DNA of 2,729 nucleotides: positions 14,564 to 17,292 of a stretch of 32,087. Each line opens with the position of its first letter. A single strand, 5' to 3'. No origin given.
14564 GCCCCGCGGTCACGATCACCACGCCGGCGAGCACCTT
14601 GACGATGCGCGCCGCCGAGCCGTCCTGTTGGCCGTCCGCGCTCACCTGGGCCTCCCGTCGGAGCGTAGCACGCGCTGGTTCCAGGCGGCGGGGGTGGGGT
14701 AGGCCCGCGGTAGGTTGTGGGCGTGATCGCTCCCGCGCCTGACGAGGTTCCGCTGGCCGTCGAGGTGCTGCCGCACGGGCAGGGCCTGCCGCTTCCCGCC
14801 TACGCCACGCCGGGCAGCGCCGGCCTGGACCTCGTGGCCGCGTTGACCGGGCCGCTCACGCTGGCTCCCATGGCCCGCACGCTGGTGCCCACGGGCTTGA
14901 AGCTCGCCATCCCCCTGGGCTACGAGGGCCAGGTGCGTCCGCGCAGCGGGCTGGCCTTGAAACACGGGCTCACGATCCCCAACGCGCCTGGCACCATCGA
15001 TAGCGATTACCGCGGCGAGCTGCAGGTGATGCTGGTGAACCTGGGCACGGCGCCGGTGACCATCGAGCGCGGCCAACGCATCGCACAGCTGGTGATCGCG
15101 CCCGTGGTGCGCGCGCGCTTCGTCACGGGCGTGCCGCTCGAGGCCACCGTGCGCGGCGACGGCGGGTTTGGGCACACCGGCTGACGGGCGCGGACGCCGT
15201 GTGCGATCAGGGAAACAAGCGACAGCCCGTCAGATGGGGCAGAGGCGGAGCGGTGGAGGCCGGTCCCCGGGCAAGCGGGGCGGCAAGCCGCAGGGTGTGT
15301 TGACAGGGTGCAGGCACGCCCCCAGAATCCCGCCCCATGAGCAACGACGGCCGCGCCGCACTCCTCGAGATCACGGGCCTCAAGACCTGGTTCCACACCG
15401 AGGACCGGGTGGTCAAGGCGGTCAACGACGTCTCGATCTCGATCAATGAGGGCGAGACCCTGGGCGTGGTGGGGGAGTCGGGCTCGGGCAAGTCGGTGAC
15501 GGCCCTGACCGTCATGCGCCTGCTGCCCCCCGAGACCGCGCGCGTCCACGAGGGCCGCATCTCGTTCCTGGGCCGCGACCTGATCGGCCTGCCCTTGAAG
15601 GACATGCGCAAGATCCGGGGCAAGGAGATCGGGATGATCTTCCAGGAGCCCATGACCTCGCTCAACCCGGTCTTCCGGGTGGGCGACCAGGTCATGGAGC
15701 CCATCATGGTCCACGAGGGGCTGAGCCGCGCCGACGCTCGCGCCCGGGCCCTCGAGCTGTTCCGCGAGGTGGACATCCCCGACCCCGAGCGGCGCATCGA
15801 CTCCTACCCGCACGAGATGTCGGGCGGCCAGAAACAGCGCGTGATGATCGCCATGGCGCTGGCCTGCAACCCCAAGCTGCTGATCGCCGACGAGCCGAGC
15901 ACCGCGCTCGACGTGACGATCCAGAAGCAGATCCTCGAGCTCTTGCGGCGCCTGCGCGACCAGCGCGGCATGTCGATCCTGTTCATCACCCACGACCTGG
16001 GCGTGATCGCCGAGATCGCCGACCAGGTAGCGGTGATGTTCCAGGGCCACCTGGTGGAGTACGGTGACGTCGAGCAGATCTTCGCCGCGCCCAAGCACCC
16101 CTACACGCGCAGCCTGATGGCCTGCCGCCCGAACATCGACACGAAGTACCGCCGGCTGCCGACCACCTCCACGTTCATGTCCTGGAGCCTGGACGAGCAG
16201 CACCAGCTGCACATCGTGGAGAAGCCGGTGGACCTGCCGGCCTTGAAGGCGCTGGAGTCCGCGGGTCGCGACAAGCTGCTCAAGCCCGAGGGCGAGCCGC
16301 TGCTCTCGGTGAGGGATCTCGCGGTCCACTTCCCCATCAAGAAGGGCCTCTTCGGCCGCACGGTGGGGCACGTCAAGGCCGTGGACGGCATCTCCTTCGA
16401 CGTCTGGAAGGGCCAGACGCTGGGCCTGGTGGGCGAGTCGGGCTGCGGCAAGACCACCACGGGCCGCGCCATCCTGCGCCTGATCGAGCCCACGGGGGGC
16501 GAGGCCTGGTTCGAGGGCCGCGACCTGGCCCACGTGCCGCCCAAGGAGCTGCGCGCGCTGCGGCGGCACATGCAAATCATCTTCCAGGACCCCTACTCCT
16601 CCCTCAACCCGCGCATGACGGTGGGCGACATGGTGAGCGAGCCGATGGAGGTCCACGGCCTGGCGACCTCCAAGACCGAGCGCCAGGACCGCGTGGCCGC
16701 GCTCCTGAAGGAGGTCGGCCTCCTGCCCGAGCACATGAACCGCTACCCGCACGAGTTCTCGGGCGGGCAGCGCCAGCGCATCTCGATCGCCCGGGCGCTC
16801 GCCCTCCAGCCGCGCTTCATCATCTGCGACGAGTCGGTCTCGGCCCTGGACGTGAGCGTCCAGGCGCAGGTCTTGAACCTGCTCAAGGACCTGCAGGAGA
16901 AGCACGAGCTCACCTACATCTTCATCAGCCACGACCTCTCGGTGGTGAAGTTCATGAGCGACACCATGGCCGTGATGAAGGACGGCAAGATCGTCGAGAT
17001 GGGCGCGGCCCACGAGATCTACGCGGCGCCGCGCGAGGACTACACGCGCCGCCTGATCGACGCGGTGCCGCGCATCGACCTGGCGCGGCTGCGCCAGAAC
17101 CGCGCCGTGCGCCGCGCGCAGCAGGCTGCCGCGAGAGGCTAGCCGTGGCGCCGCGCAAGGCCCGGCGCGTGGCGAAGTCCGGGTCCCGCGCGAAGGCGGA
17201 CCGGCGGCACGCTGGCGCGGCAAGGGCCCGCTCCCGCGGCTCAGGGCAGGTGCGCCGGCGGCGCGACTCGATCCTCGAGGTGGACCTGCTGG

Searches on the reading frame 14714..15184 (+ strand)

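Call 11: search_protein_families(library=pfam, proteins=[window:14714-15184:+], max_evalue=0.001)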
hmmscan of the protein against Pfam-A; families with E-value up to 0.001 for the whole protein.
window:14714-15184:+ (156 aa): 2 families
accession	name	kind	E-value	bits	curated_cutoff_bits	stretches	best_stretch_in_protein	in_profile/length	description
PF00692.24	dUTPase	-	2.8e-34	118.1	22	1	26-156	4-129/129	dUTPase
PF22769.1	DCD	-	7.3e-11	42.8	27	1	47-129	70-151/153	dCTP deaminase-like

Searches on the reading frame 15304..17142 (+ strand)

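Call 11: search_protein_families(library=pfam, proteins=[window:15304-17142:+], max_evalue=0.001)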
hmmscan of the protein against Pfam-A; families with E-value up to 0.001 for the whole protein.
window:15304-17142:+ (612 aa): 9 families
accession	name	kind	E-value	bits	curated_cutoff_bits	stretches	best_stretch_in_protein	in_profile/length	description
PF00005.33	ABC_tran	-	3.4e-66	222.5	25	2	361-511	2-135/137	ABC transporter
PF08352.17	oligo_HPY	-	9.2e-15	55.2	27.1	2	251-287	1-37/65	Oligopeptide/dipeptide transporter, C-terminal region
PF02463.25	SMC_N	-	1.2e-13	51.4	40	2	373-559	27-213/220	RecF/RecN/SMC N terminal domain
PF13401.12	AAA_22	-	1.2e-10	42.2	27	1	375-541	10-121/130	AAA domain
PF13304.12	AAA_21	-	3.8e-09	37.5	27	1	168-235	234-303/304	AAA domain, putative AbiEii toxin, Type IV TA system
PF13191.12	AAA_16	-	2.7e-06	28.4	32.6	0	49-85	23-59/167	AAA ATPase domain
PF00006.31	ATP-synt_ab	-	5.1e-05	23.4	29.5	0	357-392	2-36/213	ATP synthase alpha/beta family, nucleotide-binding domain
PF05621.17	TniB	-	8.5e-05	22.5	22.4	0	176-227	106-159/189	Bacterial TniB protein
PF13555.12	AAA_29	-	0.00032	20.8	27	0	43-78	15-50/61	P-loop containing region of AAA domain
